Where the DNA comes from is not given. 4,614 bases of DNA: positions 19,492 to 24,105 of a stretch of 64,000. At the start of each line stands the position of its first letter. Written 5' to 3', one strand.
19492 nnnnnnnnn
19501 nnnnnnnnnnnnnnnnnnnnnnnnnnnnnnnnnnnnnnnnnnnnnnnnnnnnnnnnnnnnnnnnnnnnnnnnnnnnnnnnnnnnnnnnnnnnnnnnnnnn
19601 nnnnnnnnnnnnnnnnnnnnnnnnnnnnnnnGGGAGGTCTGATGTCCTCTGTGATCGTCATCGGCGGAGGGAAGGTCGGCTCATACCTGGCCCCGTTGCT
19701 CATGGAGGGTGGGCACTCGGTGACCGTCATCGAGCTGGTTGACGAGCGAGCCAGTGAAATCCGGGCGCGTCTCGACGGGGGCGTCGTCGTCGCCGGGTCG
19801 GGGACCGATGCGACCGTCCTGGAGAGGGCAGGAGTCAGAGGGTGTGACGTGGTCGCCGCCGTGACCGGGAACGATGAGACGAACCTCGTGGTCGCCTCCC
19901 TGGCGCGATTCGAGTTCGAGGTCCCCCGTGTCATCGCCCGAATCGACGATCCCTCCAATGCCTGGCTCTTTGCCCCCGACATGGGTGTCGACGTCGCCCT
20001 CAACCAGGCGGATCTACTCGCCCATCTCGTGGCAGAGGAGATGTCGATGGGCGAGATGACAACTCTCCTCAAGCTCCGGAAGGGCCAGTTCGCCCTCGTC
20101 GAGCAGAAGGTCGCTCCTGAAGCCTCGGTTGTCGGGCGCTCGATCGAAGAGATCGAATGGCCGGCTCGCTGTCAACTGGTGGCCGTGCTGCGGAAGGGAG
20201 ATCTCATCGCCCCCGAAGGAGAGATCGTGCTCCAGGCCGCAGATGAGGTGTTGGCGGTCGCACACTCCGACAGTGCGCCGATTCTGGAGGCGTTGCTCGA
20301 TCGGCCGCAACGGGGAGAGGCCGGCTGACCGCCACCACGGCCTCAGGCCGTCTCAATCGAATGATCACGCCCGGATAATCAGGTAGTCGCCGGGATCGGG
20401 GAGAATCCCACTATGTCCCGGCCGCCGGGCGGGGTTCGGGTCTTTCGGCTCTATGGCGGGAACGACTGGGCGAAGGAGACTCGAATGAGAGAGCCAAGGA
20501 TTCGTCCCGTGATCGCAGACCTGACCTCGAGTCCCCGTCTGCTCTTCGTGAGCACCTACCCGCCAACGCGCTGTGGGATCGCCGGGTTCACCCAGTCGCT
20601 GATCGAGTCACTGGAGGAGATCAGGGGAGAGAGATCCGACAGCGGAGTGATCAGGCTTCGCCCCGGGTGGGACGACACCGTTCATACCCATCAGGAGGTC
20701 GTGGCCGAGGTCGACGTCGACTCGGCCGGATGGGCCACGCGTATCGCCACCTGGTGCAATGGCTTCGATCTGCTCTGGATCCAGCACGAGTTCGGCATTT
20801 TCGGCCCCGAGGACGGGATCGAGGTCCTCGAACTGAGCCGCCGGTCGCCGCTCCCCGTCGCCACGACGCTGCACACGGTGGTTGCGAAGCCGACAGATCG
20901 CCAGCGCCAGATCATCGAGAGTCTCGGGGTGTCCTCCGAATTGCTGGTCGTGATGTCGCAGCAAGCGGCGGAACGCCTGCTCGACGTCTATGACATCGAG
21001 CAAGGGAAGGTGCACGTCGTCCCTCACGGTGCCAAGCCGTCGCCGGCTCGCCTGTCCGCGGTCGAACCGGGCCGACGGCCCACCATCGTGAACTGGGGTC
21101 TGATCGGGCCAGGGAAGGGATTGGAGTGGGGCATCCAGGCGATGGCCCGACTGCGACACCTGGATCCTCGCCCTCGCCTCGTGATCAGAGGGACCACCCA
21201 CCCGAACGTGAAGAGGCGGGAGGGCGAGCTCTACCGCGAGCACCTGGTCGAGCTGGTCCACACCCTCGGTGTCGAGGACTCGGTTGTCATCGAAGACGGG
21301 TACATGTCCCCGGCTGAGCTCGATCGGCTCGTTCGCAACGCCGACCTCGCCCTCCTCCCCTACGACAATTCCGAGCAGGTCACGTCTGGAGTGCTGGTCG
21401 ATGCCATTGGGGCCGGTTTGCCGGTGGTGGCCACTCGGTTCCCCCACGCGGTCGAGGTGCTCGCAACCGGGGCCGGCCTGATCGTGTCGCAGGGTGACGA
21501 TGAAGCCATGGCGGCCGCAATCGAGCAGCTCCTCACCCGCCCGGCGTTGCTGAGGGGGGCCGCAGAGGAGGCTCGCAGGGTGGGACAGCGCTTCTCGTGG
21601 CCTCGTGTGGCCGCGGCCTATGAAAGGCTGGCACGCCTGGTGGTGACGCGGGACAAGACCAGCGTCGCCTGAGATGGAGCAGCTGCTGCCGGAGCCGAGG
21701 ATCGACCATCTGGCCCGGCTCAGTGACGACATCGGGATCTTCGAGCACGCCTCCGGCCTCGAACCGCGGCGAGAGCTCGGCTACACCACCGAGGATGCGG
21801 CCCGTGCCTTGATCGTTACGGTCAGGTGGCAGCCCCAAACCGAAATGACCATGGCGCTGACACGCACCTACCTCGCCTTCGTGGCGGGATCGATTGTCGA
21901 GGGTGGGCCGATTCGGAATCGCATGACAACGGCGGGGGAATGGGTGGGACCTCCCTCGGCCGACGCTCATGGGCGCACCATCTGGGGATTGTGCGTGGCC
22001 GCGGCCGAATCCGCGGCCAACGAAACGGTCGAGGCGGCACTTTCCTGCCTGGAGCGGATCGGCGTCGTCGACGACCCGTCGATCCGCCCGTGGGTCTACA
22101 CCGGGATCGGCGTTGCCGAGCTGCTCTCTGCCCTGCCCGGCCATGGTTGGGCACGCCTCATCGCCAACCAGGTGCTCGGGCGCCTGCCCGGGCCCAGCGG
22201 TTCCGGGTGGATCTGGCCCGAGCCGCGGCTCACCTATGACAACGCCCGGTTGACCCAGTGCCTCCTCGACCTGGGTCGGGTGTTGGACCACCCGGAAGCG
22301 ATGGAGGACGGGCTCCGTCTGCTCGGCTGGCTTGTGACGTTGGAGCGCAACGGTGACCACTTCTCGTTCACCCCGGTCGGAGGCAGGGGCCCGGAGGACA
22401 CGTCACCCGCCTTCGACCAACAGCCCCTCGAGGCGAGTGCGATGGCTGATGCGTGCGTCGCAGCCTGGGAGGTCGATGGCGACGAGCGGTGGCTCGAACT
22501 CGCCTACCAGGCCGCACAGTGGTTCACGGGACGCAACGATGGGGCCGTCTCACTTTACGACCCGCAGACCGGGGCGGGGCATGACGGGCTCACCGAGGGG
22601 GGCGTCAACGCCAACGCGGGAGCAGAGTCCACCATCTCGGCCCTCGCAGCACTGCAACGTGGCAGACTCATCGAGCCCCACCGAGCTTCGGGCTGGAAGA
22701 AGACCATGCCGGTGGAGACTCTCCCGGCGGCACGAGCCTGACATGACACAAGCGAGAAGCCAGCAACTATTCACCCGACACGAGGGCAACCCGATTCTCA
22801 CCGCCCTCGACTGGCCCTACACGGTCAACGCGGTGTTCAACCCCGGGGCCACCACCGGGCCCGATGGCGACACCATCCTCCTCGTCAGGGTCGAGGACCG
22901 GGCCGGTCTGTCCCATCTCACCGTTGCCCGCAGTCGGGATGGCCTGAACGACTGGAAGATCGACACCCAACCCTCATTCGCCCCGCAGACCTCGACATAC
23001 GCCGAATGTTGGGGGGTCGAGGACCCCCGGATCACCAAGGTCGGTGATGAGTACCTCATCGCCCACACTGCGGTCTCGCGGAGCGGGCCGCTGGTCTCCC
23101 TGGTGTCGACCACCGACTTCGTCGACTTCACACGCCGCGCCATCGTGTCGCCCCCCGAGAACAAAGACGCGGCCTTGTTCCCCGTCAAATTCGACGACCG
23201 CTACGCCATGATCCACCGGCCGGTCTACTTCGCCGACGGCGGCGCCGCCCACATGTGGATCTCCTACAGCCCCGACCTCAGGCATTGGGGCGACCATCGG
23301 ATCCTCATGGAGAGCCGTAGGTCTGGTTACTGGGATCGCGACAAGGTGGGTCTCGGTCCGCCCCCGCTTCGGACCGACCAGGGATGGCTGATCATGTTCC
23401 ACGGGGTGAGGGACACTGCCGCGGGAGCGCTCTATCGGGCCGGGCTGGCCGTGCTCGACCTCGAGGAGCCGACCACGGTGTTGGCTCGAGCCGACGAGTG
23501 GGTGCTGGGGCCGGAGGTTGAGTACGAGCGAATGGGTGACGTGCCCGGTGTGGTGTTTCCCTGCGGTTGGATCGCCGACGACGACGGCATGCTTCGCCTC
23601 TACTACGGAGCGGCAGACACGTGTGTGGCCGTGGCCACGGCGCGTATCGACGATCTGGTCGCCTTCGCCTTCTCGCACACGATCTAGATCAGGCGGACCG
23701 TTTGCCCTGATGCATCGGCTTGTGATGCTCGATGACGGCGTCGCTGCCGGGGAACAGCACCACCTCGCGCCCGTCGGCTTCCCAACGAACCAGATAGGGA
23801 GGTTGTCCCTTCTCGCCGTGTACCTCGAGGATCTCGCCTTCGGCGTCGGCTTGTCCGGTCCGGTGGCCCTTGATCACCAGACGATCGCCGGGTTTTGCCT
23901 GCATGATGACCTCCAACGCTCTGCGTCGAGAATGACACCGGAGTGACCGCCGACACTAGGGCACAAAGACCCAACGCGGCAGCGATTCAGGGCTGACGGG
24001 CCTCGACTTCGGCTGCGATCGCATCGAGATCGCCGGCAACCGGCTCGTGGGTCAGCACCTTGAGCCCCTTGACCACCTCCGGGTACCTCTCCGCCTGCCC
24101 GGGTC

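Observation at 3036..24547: DosR-like regulon read from the DNA: recurrent GGGNC-N4-GNCCC-type boxes at fixed spacing to weak -10 elements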

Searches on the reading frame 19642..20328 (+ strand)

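Call 6: search_protein_families(library=pfam, proteins=[window:19642-20328:+])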
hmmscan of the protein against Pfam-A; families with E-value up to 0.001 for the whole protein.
window:19642-20328:+ (228 aa): 4 families
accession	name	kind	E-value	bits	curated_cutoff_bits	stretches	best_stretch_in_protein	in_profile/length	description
PF02254.24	TrkA_N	-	4.9e-26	91.8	23.8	1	4-121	1-115/116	TrkA-N domain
PF02080.26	TrkA_C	-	1.4e-11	44.6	27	1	153-213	2-64/71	TrkA-C domain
PF13241.12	NAD_binding_7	-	7e-05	23.8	22.1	1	3-89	9-83/104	Putative NAD(P)-binding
PF01494.25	FAD_binding_3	-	0.00023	21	22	1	3-43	3-43/349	FAD binding domain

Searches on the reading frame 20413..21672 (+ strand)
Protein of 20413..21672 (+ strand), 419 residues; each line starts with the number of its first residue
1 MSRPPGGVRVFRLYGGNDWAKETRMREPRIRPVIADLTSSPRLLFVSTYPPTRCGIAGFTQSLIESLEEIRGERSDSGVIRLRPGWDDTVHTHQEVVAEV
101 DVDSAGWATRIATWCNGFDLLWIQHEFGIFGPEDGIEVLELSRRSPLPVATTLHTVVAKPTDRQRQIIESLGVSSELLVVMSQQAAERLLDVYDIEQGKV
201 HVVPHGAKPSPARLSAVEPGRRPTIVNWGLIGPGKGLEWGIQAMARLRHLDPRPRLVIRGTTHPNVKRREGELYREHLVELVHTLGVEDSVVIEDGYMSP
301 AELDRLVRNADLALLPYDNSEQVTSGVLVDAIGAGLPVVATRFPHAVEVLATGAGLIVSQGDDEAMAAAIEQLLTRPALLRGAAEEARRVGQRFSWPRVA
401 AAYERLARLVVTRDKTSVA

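Call 6: search_protein_families(library=pfam, proteins=[window:20413-21672:+])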
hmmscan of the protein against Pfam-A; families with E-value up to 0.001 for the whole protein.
window:20413-21672:+ (419 aa): 4 families
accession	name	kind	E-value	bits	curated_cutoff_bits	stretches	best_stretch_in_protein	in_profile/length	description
PF13692.12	Glyco_trans_1_4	-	1.3e-18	68.1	27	1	223-375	2-141/142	Glycosyl transferases group 1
PF00534.26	Glycos_transf_1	-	8.9e-18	64.9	26.4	1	218-389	11-171/172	Glycosyl transferases group 1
PF13439.12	Glyco_transf_4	-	1.7e-05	25.4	28.5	1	137-207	87-166/170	Glycosyltransferase Family 4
PF13524.12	Glyco_trans_1_2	-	0.00081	19.8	25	0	291-402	28-141/144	Glycosyl transferase-like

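Call 60: find_related_loci(query=window:20509-21672:+, collection=metagenome_contigs, flank=3000)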
Query window:20509-21672:+ (387 aa) in metagenome_contigs; peptide patterns used: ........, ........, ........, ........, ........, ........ (x = any residue, [..] = any of these).
151 stretches matched a pattern; 72 encode a relative of the query (tblastn E <= 1e-3); 72 distinct loci.
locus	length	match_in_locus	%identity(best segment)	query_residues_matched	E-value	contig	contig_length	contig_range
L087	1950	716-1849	65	4-382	3e-172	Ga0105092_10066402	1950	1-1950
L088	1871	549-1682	64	4-381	6e-172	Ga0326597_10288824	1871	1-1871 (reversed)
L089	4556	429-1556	64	7-382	6e-159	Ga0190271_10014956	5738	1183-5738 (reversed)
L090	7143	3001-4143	63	7-387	1e-157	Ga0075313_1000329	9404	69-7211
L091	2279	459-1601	63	7-387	4e-168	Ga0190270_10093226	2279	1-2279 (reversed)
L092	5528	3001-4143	63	7-387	6e-156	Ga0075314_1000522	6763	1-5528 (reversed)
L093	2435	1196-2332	63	8-386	8e-163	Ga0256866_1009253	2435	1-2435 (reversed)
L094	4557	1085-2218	50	9-387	5e-108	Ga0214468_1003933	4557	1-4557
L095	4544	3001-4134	49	9-387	4e-103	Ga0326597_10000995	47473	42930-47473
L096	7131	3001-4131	48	10-387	6e-100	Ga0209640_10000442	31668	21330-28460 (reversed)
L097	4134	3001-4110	49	9-381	3e-99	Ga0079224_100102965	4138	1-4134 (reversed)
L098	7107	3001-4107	45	10-378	2e-86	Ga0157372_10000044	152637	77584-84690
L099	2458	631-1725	45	10-375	4e-89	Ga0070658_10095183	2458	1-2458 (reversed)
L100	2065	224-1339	43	6-379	1e-88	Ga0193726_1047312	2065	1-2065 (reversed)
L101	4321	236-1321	42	13-375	6e-83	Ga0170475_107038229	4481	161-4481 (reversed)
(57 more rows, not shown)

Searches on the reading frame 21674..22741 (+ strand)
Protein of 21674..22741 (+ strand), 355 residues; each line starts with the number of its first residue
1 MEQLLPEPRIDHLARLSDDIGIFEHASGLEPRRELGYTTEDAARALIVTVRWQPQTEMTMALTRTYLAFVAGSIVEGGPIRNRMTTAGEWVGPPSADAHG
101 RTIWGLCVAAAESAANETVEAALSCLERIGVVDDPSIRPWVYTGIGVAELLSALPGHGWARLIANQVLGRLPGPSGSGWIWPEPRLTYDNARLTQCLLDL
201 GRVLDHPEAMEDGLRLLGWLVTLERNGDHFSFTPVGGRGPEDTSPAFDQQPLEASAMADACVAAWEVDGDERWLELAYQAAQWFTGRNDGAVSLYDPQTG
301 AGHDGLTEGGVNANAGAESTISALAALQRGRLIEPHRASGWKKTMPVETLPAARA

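Call 7: search_protein_families(library=pfam, proteins=[window:21674-22741:+])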
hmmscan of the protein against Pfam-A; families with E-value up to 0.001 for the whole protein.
window:21674-22741:+ (355 aa): 0 families

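Call 64: search_protein_families(library=ncbifam, proteins=[window:21674-22741:+], max_evalue=0.001)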
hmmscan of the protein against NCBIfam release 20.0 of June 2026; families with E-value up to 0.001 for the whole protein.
window:21674-22741:+ (355 aa): 0 families

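Call 90: search_protein_families(library=pfam, proteins=[window:21674-22741:+], max_evalue=5)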
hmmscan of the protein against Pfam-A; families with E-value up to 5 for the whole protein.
window:21674-22741:+ (355 aa): 1 family
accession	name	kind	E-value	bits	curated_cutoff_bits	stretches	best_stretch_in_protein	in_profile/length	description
PF03663.20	Glyco_hydro_76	-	0.15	12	25.9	1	252-292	36-76/366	Glycosyl hydrolase family 76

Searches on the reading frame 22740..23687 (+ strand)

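Call 64: search_protein_families(library=ncbifam, proteins=[window:22740-23687:+], max_evalue=0.001)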
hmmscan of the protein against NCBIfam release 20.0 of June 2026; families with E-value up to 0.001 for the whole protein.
window:22740-23687:+ (315 aa): 3 families
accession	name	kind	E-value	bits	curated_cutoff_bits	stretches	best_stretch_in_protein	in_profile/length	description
NF050092.1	BtaManbiosPhlase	equivalog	2.5e-72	243.7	550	1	56-307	105-347/351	BtaManbiosPhlase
NF052550.1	BManbPhaseBMBP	equivalog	1e-60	205.6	450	1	28-306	22-294/296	beta-1,2-mannobiose phosphorylase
NF058598.1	BetMansidBT3780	equivalog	5.5e-23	81.7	550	1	28-300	58-361/366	beta-1,2-mannosidase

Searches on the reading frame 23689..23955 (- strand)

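Call 7: search_protein_families(library=pfam, proteins=[window:23689-23955:-])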
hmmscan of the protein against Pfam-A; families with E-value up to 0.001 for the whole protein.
window:23689-23955:- (88 aa): 1 family
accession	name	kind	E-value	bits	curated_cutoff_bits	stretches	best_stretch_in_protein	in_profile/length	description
PF08940.17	DUF1918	-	9.7e-26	89.6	24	1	18-75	1-58/58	Domain of unknown function (DUF1918)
